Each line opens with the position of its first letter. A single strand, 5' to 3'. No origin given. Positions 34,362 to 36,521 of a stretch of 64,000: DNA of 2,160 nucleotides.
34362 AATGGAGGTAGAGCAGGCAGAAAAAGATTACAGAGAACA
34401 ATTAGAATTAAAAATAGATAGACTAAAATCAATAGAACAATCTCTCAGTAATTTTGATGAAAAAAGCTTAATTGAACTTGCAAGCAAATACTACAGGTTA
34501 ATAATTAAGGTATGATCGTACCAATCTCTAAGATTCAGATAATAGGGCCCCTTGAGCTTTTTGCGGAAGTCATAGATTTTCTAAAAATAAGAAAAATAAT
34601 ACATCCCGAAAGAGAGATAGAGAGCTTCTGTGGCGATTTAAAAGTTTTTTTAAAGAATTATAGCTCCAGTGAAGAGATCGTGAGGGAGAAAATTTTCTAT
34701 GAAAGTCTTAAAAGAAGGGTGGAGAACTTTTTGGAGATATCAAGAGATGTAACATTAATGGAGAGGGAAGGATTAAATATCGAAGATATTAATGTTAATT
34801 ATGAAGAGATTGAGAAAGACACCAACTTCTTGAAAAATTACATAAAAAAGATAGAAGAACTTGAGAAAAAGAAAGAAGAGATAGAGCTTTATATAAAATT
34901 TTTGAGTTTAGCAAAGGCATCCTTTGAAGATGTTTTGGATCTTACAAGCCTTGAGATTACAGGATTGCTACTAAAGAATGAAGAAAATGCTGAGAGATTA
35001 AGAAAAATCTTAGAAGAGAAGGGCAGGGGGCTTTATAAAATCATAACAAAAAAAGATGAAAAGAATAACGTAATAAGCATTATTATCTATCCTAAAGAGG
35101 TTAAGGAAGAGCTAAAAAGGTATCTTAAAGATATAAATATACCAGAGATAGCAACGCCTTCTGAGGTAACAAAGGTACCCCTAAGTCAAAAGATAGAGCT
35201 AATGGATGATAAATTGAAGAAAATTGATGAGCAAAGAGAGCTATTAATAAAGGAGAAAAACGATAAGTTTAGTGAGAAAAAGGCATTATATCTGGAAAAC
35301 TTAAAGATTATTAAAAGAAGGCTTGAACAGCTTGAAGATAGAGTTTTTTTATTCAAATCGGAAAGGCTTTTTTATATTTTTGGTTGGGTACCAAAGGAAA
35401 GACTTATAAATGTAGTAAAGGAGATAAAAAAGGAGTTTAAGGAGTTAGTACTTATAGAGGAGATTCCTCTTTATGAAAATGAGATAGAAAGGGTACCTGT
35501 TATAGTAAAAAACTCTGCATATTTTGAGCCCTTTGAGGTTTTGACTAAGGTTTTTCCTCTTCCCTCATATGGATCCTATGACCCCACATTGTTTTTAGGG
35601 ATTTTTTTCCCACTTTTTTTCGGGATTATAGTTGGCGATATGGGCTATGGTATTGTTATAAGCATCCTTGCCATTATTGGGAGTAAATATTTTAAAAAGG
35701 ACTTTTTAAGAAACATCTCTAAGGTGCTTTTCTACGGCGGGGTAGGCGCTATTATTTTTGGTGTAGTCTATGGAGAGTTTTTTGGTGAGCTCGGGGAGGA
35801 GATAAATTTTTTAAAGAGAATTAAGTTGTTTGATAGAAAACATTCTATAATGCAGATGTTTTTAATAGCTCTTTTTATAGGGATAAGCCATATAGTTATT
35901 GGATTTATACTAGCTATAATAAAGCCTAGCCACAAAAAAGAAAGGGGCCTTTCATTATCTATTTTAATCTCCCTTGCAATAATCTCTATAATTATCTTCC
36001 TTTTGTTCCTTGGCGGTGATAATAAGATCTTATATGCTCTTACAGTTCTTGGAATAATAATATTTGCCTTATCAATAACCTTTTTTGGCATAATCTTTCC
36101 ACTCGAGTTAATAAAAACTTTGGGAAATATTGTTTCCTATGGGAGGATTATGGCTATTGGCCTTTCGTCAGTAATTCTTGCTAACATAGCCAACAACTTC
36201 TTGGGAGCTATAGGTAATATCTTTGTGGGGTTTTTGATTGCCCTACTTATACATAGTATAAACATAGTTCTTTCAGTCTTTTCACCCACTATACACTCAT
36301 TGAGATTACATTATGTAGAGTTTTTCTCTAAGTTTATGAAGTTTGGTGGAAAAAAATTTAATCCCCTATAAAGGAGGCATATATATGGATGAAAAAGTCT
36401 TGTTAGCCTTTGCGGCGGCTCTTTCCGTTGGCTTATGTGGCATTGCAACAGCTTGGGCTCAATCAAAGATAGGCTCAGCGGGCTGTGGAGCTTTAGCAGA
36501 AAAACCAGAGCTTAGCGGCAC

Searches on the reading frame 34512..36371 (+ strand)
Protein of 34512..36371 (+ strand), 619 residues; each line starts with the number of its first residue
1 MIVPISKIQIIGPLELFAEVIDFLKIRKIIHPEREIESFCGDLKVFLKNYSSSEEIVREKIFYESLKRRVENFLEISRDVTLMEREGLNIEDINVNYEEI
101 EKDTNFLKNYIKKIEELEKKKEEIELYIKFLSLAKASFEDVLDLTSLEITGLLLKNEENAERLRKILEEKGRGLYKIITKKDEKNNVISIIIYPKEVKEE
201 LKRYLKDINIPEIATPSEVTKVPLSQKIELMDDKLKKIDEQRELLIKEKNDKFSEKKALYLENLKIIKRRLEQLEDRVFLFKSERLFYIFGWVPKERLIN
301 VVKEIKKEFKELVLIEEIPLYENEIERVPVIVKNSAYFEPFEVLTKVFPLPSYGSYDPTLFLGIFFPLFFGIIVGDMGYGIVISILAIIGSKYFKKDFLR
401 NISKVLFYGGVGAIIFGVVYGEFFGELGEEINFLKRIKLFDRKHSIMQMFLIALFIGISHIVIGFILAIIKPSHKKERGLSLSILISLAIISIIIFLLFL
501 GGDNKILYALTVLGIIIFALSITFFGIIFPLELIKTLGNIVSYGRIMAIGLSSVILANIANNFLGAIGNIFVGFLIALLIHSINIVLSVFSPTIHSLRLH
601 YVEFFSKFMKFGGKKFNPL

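Call 67: search_protein_families(library=ncbifam, proteins=[window:34512-36371:+], max_evalue=0.00001)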
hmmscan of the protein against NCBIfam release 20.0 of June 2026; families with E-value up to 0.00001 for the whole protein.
window:34512-36371:+ (619 aa): 9 families
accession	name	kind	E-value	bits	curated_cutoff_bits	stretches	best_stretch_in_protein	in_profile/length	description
NF004430.0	PRK05771.2-4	equivalog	1.2e-79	268.6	670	1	5-618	7-636/646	V-type ATP synthase subunit I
NF004428.0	PRK05771.2-1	equivalog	7.5e-64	216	766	1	78-618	99-668/680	V-type ATP synthase subunit I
NF004427.0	PRK05771.1-1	equivalog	5.3e-44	151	942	1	99-619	132-650/668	V-type ATP synthase subunit I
NF004434.0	PRK05771.3-3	equivalog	5.2e-39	134.3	777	2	89-428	90-423/686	V-type ATP synthase subunit I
NF004432.0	PRK05771.3-1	equivalog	4.4e-34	117.9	1044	1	89-618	84-625/643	V-type ATP synthase subunit I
NF004429.0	PRK05771.2-2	equivalog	5.5e-23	81.5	799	1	58-615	60-599/608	V-type ATP synthase subunit I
NF004431.0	PRK05771.2-5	equivalog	5.2e-22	78.1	851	2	228-434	188-388/649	V-type ATP synthase subunit I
NF004433.0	PRK05771.3-2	equivalog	3.9e-18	65.2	1173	1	93-498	87-476/701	V-type ATP synthase subunit I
NF004435.0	PRK05771.3-4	equivalog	5.1e-11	41.6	1410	1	98-427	94-416/701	V-type ATP synthase subunit I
